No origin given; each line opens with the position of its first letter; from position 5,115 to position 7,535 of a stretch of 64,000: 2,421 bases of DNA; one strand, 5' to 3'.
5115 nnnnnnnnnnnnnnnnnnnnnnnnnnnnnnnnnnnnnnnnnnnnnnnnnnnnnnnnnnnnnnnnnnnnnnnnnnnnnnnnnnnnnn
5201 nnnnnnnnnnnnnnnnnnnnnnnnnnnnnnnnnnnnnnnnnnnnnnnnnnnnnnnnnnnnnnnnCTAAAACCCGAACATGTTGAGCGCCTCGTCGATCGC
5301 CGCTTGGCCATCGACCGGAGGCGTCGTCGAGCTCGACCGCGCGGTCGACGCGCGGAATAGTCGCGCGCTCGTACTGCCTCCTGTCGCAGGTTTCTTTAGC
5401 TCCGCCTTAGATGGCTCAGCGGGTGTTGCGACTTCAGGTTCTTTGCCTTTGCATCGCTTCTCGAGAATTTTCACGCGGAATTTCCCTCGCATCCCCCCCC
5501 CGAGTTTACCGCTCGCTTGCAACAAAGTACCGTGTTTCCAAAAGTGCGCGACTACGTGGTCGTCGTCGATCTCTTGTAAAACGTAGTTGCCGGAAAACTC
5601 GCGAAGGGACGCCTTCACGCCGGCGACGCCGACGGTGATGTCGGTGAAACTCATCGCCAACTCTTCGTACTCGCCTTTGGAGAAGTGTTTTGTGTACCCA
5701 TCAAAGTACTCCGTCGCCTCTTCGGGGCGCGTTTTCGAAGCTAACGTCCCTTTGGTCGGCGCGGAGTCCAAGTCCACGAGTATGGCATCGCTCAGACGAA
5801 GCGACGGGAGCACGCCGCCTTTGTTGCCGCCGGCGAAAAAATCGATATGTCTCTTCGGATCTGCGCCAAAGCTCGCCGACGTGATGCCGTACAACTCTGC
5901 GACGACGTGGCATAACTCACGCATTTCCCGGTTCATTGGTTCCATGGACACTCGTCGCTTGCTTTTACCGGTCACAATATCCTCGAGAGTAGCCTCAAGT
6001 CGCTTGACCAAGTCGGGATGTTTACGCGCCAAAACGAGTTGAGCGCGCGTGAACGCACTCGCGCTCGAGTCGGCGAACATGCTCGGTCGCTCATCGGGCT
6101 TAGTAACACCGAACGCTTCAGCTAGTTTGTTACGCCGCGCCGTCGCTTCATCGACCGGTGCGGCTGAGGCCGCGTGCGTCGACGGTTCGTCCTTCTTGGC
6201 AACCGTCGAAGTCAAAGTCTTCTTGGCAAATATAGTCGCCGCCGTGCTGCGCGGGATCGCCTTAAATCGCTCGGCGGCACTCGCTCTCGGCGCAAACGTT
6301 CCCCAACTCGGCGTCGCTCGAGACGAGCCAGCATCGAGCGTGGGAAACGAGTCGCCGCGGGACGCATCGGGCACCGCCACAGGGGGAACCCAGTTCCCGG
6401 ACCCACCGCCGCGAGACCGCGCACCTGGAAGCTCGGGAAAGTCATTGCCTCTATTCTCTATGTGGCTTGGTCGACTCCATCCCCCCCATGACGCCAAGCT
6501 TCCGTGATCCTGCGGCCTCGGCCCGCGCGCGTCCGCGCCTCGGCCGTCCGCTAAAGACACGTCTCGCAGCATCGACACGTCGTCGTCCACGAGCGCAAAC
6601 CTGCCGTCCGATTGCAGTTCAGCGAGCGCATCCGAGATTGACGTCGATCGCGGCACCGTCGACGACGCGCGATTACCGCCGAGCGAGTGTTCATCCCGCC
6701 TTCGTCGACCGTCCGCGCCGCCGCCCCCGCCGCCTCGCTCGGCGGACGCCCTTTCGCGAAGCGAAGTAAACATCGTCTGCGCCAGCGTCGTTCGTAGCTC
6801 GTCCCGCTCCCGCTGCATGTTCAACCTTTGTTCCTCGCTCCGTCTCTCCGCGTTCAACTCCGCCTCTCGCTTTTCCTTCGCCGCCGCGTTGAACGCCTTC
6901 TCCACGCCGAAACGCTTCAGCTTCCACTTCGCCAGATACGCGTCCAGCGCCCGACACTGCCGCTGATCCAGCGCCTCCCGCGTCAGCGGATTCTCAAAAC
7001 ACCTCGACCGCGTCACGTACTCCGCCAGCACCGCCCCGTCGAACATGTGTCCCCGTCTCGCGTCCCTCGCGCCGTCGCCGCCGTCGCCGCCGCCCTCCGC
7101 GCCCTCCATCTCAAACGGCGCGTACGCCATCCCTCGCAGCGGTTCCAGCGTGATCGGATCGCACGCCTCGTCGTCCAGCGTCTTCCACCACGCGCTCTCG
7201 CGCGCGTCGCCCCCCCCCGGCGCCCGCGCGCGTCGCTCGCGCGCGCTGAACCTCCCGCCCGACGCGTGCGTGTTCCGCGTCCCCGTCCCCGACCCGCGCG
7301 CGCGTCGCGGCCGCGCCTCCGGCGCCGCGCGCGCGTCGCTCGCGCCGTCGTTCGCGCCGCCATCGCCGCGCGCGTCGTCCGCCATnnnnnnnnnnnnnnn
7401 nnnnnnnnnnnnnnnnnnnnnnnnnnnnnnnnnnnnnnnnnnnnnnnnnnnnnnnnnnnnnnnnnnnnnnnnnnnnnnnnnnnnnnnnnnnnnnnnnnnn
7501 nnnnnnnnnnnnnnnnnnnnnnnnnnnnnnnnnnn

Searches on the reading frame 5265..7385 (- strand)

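Call 37: search_protein_families(library=pfam, proteins=[window:5265-7385:-], max_evalue=0.00001)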
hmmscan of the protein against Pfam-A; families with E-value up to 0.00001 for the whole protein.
window:5265-7385:- (706 aa): 1 family
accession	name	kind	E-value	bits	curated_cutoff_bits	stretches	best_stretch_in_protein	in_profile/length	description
PF01424.28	R3H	-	1e-09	38.7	26.8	1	460-514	3-56/60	R3H domain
